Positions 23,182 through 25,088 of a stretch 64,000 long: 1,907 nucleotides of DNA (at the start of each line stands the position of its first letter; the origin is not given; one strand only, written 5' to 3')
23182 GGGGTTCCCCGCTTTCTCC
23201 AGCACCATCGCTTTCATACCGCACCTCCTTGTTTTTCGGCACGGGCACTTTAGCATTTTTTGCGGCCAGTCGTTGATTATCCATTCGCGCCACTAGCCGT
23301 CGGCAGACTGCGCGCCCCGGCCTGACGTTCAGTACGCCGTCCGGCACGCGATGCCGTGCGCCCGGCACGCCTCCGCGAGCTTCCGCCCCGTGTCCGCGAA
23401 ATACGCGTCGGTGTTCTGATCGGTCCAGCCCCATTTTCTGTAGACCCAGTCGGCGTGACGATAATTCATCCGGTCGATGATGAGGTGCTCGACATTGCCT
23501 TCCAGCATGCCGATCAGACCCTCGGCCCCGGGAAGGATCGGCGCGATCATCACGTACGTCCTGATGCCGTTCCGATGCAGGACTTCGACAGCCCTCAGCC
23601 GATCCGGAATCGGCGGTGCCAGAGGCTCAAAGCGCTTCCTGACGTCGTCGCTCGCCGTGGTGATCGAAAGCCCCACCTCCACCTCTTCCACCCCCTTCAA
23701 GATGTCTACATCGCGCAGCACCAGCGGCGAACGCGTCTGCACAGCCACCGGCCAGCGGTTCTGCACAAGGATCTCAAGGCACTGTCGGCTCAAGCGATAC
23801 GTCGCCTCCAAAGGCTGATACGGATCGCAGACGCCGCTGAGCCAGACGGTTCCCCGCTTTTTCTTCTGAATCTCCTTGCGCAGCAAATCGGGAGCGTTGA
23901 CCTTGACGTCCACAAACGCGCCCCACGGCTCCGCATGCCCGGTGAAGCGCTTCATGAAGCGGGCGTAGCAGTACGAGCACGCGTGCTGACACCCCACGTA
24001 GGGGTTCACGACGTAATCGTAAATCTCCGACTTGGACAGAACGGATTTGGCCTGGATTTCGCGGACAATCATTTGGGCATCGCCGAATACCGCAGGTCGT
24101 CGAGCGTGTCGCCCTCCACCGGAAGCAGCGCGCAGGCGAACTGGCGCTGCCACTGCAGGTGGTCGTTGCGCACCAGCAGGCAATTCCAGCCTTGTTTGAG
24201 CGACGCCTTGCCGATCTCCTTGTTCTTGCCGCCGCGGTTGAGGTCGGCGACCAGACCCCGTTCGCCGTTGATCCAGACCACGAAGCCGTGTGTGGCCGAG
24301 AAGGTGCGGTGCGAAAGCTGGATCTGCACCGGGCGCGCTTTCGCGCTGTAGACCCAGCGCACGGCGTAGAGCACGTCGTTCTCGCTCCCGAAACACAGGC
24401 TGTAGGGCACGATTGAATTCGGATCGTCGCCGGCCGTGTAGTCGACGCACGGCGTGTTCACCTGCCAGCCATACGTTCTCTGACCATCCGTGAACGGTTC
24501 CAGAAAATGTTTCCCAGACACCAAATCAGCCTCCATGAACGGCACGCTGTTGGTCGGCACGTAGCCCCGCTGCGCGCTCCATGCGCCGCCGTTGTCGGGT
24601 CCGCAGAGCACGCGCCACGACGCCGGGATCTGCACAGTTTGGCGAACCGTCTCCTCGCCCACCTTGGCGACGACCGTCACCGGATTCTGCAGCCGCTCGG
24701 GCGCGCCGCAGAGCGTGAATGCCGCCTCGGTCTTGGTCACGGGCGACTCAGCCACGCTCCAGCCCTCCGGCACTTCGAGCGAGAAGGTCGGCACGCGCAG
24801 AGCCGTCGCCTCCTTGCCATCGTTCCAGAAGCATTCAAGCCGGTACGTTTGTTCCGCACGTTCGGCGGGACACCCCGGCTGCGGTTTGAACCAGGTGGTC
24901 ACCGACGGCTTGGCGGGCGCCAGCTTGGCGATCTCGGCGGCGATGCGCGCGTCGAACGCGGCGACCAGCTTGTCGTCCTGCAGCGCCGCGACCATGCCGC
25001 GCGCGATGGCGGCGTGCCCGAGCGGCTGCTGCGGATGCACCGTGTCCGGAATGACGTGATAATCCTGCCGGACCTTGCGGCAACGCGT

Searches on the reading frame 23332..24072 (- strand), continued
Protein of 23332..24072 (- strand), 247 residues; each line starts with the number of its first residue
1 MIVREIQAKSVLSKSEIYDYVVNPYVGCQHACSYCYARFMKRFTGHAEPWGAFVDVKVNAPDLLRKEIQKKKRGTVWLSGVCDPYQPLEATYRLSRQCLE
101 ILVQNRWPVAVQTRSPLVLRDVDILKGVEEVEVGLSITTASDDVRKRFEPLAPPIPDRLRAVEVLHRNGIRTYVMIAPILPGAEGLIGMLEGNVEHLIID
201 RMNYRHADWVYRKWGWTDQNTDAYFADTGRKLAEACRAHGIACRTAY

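Call 9: find_encoding_contigs(protein=P0061, flank=8000, max_places=4)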
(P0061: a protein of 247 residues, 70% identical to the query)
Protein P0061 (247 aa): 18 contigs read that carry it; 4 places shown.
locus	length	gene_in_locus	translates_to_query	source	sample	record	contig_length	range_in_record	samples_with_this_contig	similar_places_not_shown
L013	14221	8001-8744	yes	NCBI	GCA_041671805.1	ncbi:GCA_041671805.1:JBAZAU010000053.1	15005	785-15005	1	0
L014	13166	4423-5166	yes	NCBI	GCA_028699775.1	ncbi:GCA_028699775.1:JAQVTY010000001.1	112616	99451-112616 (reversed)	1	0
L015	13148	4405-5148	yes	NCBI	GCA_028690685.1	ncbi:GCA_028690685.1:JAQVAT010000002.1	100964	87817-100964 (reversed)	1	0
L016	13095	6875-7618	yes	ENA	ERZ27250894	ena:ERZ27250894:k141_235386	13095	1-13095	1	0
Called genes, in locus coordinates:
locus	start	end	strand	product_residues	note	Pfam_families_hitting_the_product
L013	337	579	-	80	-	-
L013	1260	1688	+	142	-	-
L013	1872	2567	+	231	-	PF00912:Transgly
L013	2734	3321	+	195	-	PF13511:DUF4124, PF00462:Glutaredoxin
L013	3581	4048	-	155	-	-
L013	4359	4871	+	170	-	-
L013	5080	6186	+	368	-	-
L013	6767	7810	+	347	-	PF07478:Dala_Dala_lig_C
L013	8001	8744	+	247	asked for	PF04055:Radical_SAM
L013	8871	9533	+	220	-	-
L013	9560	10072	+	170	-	-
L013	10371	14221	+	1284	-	?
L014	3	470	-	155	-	?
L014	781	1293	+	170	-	-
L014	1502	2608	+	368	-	-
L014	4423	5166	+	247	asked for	PF04055:Radical_SAM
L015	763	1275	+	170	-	-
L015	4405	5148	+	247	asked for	PF04055:Radical_SAM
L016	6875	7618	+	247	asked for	PF04055:Radical_SAM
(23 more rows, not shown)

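Call 17: search_solved_structures(query=window:23332-24072:-, max_evalue=1, show_alignments=1)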
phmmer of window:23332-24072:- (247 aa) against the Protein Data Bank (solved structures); distinct sequences matched with E-value up to 1: 1.
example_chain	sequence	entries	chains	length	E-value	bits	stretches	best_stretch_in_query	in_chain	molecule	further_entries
7kzw_A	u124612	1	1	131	0.36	13.3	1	18-71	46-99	FTT_1639c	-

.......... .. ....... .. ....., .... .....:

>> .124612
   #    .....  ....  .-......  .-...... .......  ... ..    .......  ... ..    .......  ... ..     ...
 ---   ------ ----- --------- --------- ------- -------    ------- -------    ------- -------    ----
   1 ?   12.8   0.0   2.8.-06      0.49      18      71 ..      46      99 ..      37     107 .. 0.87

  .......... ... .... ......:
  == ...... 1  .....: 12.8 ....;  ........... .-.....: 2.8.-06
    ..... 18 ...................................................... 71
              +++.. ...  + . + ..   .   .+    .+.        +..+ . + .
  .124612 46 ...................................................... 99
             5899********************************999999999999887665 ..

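Call 23: find_related_loci(query=A2, collection=metagenome_contigs, flank=8000)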
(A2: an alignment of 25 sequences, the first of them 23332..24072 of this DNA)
Query A2 (247 aa) in metagenome_contigs; peptide patterns used: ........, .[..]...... (x = any residue, [..] = any of these).
600 stretches matched a pattern (row limit reached: there are more); 580 encode a relative of the query (tblastn E <= 1e-3); the best 80 are kept; 80 distinct loci.
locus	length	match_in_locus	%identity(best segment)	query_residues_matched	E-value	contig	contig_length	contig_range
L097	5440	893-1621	72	1-243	4e-126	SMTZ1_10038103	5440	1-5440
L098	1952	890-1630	71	1-247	6e-134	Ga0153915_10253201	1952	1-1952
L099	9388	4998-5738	71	1-247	2e-125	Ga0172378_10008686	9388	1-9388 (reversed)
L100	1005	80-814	71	3-247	5e-136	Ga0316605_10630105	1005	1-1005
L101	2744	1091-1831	68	1-247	6e-128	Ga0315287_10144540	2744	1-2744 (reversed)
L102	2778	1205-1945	68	1-247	7e-126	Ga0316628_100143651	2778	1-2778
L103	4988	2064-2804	68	1-247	3e-121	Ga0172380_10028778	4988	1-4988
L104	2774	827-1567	67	1-247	1e-125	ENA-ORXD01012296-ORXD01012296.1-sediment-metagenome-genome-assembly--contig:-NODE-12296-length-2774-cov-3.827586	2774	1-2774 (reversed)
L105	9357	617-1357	67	1-247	3e-120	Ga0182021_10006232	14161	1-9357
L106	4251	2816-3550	69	3-247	1e-121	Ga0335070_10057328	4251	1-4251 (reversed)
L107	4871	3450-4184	68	3-247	1e-120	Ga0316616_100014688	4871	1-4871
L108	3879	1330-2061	70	1-244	6e-121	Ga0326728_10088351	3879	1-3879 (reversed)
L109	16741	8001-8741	67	1-247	5e-119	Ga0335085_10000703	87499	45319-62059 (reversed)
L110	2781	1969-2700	68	1-244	2e-123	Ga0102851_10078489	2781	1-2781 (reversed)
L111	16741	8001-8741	68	1-247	9e-119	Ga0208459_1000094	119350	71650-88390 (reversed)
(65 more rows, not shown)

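Call 41: predict_structure(alignment_id=A2)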
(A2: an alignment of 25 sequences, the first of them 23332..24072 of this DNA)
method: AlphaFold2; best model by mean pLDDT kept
length: 247 residues; sequences in the alignment: 25
mean_pLDDT: 80.9   pTM: 0.80
mean pLDDT of the five models: 80.9, 74.5, 73.5, 72.5, 72.2
residues with pLDDT >= 90: 91; 70-90: 106; 50-70: 30; < 50: 20
segments of 3 or more residues with pLDDT < 50: 31-34, 36-49
pLDDT, mean of each block of 10 residues (from residue 1): 77 79 68 46 46 72 93 83 59 86 92 84 87 91 88 89 94 89 92 90 68 88 89 92 82
secondary structure, 60 per line:
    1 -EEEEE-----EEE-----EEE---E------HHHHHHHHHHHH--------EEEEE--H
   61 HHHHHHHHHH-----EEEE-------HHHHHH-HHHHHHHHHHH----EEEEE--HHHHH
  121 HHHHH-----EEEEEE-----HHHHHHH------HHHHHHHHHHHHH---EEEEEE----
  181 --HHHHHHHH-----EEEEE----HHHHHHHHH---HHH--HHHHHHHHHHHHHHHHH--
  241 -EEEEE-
elements in order: E2-6 E12-14 E20-22 H33-44 E53-57 H60-70 E76-79 H87-92 H94-104 E109-113 H116-125 E131-136 H142-148 H155-167 E171-176 H183-190 E196-200 H205-213 H222-238 E242-246

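Call 43: search_protein_representatives(protein=window:23332-24072:-)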
Query: 247 residues. Proteins with E-value up to 0.001 (for the whole library): 8052; up to 1e-10: 3905; up to 1e-30: 531. The best 150 are listed.
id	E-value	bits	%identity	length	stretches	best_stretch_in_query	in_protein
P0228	1.2e-87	309.7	56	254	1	4-244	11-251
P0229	4.8e-76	271.7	64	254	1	2-179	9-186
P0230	1.1e-74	267.3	71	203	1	1-161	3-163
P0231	5.2e-65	235.6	53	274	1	2-209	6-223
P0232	4.6e-63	229.2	54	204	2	122-245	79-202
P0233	3.2e-62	226.5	48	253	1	2-244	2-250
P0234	2.3e-60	220.4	47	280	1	3-217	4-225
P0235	5.5e-60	219.1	55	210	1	3-174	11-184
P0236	7.4e-60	218.7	48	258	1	2-233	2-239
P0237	7.4e-60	218.7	47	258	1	3-241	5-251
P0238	1.1e-58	214.8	50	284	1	3-206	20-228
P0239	7.8e-58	212.1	50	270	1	3-207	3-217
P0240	9.2e-58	211.8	48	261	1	1-189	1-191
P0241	2.3e-57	210.6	49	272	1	3-210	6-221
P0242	3.5e-57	209.9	57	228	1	3-171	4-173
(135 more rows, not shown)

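Call 46: find_encoding_contigs(protein=P0101, flank=5000, max_places=1)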
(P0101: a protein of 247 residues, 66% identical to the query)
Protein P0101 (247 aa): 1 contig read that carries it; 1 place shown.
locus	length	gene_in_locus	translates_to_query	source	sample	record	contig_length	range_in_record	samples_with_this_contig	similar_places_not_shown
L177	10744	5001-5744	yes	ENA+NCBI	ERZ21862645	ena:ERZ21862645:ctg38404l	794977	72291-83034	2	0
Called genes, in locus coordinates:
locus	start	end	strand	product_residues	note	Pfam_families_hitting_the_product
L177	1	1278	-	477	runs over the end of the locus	PF02321:OEP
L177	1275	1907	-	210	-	PF00440:TetR_N, PF09209:CecR_C, PF17939:TetR_C_30 (weak)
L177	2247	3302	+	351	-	-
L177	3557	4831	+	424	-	PF02310:B12-binding, PF04055:Radical_SAM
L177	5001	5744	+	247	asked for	PF04055:Radical_SAM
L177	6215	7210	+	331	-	PF03599:CdhD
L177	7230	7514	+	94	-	PF12838:Fer4_7 (weak), PF12797:Fer4_2 (weak), PF13237:Fer4_10, PF00037:Fer4, PF12837:Fer4_6, PF12838:Fer4_7, PF13187:Fer4_9, PF12797:Fer4_2 (weak), +10 more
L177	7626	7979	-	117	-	-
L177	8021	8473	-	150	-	PF09413:DUF2007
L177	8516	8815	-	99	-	-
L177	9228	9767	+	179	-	PF00877:NLPC_P60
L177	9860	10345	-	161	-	PF04336:ACP_PD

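Call 47: find_encoding_contigs(protein=P0113, flank=5000, max_places=1)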
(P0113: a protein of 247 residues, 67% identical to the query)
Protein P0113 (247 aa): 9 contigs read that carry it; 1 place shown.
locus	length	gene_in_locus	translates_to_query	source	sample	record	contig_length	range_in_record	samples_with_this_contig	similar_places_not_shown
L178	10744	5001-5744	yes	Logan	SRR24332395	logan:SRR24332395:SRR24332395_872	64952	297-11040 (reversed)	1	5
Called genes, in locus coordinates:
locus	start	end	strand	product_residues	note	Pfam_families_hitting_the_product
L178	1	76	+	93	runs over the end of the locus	-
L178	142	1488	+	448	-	PF19842:YqeC, PF01128:IspD, PF12804:NTP_transf_3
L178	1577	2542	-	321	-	PF13557:Phenol_MetA_deg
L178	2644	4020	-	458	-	PF00291:PALP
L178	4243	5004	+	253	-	PF00977:His_biosynth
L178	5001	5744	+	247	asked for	PF04055:Radical_SAM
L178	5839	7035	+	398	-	PF04055:Radical_SAM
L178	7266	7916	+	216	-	PF13241:NAD_binding_7, PF14824:Sirohm_synth_M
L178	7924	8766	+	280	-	PF01578:Cytochrom_C_asm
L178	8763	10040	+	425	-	PF05201:GlutR_N, PF03807:F420_oxidored (faint), PF01488:Shikimate_DH, PF00745:GlutR_dimer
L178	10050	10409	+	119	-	PF02391:MoaE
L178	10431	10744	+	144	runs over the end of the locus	PF01967:MoaC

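Call 48: find_encoding_contigs(protein=P0078, flank=5000, max_places=1)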
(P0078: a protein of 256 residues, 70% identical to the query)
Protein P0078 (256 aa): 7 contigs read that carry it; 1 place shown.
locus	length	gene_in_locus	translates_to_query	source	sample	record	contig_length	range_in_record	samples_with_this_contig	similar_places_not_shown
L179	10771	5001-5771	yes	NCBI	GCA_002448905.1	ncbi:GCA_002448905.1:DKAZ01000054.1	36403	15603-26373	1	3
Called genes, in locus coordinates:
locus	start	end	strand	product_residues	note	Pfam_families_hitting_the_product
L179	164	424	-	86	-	-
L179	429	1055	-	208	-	PF00142:Fer4_NifH (weak), PF01656:CbiA, PF02374:ArsA_ATPase (weak), PF06564:CBP_BcsQ (faint), PF07015:VirC1 (faint), PF09140:MipZ (weak), PF10609:ParA, PF13614:AAA_31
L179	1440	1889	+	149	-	PF02639:DUF188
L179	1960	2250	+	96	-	PF11342:DUF3144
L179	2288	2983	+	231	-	PF13505:OMP_b-brl (weak), PF01389:OmpA_membrane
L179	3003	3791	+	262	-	PF12697:Abhydrolase_6, PF00561:Abhydrolase_1, PF12146:Hydrolase_4, PF03096:Ndr (weak)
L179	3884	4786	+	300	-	-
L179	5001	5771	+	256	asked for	PF04055:Radical_SAM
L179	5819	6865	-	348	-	PF11141:DUF2914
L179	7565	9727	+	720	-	PF01627:Hpt, PF02895:H-kinase_dim, PF02518:HATPase_c, PF01584:CheW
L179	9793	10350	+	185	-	PF01584:CheW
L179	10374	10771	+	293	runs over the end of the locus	PF03705:CheR_N, PF01739:CheR, PF08241:Methyltransf_11 (faint), PF13649:Methyltransf_25 (faint)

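Call 52: search_protein_families(library=pfam, proteins=[L007:3349-4602:+, L010:8783-9472:+], max_evalue=10)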
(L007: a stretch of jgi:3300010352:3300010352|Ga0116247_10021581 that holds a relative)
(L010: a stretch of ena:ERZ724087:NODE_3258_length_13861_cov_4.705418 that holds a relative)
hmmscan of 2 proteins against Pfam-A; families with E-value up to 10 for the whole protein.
L007:3349-4602:+ (417 aa): 4 families
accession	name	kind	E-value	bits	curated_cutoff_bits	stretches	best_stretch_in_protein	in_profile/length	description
PF13360.13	PQQ_2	-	1.6e-30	106.9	27.6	3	46-161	41-152/233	Outer membrane protein assembly factor BamB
PF13570.13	Beta-prop_ACSF4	-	1.7e-07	31.4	133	2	98-250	79-211/329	Beta-alanine-activating enzyme, beta-propeller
PF01011.28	PQQ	-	6.4e-06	25.6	26.7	2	104-154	31-84/595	Glucose/ethanol/alcohol dehydrogenase, beta-propeller domain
PF23727.1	Beta-prop_FAM234A_B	-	0.13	11.1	26.4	0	230-265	97-132/467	FAM234A/B beta-propeller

L010:8783-9472:+ (229 aa): 0 families

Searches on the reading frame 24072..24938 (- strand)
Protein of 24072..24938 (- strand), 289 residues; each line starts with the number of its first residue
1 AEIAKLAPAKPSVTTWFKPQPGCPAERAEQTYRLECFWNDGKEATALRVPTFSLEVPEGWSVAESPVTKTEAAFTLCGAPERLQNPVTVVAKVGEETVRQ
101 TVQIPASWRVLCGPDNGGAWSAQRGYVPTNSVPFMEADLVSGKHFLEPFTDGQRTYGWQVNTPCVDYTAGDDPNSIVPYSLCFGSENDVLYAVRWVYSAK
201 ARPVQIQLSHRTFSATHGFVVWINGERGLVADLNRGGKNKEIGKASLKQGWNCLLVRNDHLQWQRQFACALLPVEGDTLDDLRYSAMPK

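Call 52: search_protein_families(library=pfam, proteins=[window:24072-24938:-], max_evalue=10)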
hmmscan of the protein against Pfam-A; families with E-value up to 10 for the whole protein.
window:24072-24938:- (289 aa): 2 families
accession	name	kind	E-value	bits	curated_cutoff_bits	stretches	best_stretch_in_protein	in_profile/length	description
PF03621.18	MbtH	-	0.022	14.6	27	1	54-72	29-47/53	MbtH-like protein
PF10633.15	NPCBM_assoc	-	0.035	14.7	24.4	1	30-68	7-42/78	NPCBM-associated, NEW3 domain of alpha-galactosidase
